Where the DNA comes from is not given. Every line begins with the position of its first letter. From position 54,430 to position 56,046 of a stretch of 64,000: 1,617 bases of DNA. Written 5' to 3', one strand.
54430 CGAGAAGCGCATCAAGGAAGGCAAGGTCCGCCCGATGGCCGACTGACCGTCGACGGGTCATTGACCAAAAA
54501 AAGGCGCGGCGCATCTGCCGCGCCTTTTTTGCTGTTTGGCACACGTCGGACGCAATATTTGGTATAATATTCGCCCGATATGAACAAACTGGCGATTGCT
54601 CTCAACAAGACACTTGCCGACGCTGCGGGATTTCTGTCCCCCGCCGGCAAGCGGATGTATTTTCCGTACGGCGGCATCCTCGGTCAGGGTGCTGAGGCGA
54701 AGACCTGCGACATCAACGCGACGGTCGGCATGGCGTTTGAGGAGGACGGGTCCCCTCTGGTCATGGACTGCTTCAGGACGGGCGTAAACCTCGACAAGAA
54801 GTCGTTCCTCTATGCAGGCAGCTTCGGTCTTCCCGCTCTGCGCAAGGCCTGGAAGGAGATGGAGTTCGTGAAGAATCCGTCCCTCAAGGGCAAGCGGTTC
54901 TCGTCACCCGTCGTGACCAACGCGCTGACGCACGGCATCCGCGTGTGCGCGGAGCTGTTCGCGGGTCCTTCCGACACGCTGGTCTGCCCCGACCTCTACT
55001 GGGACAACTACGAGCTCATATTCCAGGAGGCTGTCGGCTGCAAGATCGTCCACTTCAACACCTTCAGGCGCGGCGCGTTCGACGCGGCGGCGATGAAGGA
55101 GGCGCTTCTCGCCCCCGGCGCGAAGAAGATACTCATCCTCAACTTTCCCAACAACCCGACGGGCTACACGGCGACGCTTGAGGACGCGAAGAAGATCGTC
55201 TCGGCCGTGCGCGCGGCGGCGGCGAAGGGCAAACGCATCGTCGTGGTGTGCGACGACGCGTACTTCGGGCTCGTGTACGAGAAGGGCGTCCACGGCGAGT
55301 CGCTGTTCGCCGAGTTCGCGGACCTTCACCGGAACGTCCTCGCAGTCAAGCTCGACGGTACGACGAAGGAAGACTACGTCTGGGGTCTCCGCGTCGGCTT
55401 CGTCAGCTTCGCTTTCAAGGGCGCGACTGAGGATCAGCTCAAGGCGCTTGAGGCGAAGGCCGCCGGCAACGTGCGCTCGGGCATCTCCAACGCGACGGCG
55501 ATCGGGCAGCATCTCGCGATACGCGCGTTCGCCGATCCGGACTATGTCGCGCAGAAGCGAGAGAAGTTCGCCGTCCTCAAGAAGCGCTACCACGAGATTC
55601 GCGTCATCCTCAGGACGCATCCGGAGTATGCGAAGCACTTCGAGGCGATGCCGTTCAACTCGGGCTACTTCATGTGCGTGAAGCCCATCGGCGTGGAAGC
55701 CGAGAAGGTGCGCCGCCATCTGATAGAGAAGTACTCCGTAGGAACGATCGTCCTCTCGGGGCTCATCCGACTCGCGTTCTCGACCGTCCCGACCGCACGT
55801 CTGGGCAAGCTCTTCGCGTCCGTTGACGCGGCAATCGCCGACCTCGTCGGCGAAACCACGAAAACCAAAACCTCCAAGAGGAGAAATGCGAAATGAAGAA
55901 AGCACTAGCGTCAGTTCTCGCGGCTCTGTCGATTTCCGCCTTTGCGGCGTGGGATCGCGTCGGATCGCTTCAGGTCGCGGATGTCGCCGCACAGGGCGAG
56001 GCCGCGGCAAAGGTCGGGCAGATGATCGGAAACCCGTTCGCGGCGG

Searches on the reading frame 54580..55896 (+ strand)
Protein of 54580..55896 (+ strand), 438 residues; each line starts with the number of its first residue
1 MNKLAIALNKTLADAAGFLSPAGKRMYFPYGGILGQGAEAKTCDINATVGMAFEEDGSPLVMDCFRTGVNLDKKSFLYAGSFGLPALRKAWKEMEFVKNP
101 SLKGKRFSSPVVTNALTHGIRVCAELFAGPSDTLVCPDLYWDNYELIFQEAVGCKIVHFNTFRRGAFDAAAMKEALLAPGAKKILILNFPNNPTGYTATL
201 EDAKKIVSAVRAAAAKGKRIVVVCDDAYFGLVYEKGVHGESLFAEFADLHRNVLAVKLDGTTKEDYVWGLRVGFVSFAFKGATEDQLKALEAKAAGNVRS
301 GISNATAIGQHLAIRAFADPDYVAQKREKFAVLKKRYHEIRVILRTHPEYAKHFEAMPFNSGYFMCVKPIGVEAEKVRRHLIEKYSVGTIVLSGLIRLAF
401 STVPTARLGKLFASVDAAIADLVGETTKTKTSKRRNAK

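Call 80: search_protein_families(library=pfam, proteins=[window:54580-55896:+], max_evalue=0.001)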
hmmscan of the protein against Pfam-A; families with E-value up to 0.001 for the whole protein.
window:54580-55896:+ (438 aa): 2 families
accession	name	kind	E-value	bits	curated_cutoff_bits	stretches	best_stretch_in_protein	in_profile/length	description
PF00155.27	Aminotran_1_2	-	1.5e-25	90.6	19.7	1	73-411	33-357/361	Aminotransferase class I and II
PF12897.13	Asp_aminotransf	-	7.7e-05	22.1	27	1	78-349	65-329/421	Aspartate amino-transferase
